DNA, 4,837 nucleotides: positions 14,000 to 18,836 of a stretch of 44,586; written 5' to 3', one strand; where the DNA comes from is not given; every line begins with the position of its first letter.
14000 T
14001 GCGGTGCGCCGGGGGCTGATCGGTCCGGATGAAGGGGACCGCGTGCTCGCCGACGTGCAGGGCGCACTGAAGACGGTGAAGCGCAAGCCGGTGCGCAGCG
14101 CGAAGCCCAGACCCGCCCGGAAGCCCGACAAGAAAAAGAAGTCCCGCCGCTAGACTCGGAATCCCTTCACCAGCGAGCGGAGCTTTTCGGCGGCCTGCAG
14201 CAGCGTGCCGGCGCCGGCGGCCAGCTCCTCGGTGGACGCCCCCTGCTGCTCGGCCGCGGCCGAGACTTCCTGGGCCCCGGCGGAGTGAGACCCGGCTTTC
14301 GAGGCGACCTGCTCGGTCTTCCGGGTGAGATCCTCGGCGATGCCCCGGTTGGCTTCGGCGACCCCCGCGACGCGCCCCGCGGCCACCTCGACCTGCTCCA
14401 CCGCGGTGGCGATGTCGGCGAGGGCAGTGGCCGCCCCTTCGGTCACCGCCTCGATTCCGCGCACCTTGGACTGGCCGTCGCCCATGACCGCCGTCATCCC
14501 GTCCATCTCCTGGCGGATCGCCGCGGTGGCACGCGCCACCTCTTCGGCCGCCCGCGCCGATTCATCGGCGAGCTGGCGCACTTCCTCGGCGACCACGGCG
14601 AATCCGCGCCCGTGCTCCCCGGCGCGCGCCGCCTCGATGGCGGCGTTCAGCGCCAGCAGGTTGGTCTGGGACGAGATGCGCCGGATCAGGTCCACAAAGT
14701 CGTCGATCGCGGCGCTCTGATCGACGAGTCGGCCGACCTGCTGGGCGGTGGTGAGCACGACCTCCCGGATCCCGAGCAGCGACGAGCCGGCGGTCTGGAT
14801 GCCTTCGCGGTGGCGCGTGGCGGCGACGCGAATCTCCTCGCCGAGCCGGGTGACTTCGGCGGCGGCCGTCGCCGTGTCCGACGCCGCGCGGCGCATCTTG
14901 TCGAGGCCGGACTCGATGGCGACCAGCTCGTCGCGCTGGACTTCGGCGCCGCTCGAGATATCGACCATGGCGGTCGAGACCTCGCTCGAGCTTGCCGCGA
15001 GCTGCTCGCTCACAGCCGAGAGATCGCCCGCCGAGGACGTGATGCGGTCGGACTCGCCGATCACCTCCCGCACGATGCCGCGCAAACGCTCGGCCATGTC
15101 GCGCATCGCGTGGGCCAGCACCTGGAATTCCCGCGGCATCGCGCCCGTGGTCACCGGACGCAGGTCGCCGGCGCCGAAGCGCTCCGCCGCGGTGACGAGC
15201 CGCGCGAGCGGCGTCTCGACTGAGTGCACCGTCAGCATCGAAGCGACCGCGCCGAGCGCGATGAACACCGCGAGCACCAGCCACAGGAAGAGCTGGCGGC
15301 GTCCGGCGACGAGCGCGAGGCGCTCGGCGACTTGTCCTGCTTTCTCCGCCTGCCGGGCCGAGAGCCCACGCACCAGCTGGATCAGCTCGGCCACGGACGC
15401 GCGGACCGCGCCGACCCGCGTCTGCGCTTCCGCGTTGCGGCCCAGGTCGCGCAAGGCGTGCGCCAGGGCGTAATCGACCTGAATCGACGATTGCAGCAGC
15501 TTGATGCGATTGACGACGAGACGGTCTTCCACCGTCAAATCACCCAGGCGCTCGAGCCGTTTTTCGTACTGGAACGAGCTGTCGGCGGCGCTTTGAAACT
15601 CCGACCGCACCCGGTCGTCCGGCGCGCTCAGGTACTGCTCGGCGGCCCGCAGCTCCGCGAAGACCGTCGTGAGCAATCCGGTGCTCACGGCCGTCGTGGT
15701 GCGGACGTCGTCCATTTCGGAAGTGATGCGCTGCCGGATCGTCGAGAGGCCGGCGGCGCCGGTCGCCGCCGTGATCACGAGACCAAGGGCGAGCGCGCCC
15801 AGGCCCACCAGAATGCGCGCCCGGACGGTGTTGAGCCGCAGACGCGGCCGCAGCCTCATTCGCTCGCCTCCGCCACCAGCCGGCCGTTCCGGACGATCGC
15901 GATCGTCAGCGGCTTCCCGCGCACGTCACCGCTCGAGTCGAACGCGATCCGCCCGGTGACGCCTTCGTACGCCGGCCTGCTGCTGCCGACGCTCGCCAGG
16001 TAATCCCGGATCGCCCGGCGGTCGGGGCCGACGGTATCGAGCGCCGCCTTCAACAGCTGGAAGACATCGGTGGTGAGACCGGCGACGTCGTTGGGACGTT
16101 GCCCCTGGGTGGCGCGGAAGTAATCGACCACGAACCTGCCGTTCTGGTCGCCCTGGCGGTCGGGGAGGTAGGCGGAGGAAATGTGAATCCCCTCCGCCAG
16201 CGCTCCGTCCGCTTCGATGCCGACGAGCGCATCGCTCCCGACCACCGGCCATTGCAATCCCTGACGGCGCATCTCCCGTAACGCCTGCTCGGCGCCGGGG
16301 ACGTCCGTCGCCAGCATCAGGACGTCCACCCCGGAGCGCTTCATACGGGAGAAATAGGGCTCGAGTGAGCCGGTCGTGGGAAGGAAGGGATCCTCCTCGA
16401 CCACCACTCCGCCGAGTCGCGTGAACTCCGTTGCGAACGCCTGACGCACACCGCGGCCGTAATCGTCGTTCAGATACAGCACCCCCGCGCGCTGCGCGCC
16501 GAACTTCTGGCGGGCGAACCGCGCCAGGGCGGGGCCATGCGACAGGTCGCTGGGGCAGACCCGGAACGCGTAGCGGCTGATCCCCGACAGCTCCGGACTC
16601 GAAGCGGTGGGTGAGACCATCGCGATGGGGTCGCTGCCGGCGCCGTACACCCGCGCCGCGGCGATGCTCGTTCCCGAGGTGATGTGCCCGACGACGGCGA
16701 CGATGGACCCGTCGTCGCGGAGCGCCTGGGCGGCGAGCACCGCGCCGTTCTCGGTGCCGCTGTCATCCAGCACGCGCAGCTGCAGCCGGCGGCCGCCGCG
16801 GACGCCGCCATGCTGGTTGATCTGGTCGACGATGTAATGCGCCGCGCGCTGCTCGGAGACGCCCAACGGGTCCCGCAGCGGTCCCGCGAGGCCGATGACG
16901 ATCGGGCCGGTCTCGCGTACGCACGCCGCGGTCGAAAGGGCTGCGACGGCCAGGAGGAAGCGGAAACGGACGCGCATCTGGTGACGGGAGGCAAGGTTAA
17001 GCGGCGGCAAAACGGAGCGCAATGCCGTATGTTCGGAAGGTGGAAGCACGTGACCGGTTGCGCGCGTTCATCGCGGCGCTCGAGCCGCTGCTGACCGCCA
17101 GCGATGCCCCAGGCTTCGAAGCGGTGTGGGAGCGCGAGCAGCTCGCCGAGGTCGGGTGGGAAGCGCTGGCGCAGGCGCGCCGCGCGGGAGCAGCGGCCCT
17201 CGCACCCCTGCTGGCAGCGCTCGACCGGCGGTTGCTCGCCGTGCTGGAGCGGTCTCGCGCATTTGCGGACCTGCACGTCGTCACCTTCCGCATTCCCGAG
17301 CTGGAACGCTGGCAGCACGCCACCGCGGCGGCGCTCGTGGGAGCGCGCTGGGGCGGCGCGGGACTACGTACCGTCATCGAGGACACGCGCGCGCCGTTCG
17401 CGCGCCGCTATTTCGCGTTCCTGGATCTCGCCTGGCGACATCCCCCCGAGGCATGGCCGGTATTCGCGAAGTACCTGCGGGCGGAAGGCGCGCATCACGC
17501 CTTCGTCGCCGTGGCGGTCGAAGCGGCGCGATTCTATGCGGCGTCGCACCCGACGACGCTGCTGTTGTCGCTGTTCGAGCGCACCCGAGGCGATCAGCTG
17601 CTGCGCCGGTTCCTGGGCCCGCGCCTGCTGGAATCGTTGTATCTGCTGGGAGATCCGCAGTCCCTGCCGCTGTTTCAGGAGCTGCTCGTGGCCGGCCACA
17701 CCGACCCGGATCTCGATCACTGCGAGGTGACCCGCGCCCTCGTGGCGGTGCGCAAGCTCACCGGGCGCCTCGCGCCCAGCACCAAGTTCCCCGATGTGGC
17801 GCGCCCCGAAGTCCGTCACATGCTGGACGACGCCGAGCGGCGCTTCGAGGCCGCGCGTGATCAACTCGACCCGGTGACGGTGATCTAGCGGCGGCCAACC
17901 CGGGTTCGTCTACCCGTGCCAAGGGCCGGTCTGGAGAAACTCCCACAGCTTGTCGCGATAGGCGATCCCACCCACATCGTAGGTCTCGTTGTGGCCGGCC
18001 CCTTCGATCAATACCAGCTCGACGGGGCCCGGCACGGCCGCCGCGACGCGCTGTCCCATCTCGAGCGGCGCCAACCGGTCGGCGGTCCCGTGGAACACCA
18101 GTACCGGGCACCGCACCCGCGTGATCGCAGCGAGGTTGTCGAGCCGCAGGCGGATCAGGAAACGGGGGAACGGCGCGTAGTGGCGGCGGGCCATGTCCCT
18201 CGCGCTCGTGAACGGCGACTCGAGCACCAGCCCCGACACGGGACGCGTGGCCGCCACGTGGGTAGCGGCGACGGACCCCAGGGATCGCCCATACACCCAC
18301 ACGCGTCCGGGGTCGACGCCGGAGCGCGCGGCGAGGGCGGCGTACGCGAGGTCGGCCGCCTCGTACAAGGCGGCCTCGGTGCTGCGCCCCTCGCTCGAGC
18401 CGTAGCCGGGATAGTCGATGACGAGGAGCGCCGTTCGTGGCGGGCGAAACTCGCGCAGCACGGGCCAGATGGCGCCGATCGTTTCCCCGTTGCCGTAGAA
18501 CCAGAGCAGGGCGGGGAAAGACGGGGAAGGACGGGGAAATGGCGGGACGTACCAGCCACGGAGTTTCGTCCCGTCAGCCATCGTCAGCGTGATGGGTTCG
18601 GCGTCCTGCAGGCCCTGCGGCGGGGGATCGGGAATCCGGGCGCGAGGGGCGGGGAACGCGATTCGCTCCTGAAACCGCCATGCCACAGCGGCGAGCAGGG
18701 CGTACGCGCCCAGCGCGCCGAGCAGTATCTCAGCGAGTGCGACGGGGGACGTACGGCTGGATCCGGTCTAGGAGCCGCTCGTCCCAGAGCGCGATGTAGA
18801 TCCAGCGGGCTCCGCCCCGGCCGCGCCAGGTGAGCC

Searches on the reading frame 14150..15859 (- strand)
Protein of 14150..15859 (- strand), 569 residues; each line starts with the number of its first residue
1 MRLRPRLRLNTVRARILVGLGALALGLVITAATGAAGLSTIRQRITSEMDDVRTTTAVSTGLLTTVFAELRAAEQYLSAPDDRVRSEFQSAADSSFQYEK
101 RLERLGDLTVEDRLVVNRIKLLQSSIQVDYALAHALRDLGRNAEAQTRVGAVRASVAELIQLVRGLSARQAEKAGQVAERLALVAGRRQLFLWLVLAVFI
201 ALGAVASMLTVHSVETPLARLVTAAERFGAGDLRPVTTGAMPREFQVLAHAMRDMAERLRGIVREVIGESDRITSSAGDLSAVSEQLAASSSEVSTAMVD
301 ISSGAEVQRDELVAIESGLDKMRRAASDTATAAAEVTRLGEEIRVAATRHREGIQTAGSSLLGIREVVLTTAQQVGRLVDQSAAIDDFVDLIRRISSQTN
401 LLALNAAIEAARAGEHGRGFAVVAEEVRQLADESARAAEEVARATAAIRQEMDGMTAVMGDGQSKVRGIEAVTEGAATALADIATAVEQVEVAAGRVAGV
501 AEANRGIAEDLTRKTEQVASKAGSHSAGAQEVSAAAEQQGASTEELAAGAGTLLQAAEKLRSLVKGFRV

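Call 80: search_protein_families(library=pfam, proteins=[window:14150-15859:-], max_evalue=0.001)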
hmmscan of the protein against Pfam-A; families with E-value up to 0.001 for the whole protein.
window:14150-15859:- (569 aa): 2 families
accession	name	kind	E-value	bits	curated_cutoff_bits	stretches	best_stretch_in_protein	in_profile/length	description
PF00015.26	MCPsignal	-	1.8e-32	113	34.6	1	366-501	16-151/172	Methyl-accepting chemotaxis protein (MCP) signalling domain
PF00672.30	HAMP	-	4.2e-08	33.8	25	1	216-260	8-52/53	HAMP domain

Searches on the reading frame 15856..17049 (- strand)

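Call 80: search_protein_families(library=pfam, proteins=[window:15856-17049:-], max_evalue=0.001)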
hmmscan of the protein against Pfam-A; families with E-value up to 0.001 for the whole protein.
window:15856-17049:- (397 aa): 3 families
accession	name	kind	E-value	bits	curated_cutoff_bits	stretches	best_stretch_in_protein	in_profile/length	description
PF13458.12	Peripla_BP_6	-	6e-42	145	31.7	1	53-383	9-335/343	Periplasmic binding protein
PF01094.35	ANF_receptor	-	6.9e-23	81.7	25.4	1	67-265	3-202/353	Receptor family ligand binding region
PF13433.12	Peripla_BP_5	-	0.00052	19.7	27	0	66-127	20-80/363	Periplasmic binding protein domain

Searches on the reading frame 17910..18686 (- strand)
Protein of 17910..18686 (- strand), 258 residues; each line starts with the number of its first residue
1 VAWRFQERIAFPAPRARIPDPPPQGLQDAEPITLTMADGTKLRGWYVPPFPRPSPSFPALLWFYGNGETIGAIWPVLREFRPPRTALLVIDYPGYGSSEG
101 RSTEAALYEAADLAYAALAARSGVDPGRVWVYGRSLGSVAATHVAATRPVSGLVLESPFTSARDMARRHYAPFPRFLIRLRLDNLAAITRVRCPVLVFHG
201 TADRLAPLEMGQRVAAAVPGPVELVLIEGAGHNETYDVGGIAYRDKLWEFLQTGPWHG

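Call 80: search_protein_families(library=pfam, proteins=[window:17910-18686:-], max_evalue=0.001)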
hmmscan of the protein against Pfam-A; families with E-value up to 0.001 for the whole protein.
window:17910-18686:- (258 aa): 5 families
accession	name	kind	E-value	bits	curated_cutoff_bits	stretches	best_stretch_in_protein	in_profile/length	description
PF00561.26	Abhydrolase_1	-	2.8e-13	50.5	25.8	1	58-176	1-123/245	alpha/beta hydrolase fold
PF12146.15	Hydrolase_4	-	2.9e-13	50.1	27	2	61-174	8-123/239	Serine aminopeptidase, S33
PF12697.13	Abhydrolase_6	-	1.5e-10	42.6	26.3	1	72-175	12-109/217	Alpha/beta hydrolase family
PF20408.4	Abhydrolase_11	-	1.4e-05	25.4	27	1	126-233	75-166/193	Alpha/beta hydrolase domain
PF08386.16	Abhydrolase_4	-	0.00091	19.8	21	0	193-254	35-94/103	TAP-like protein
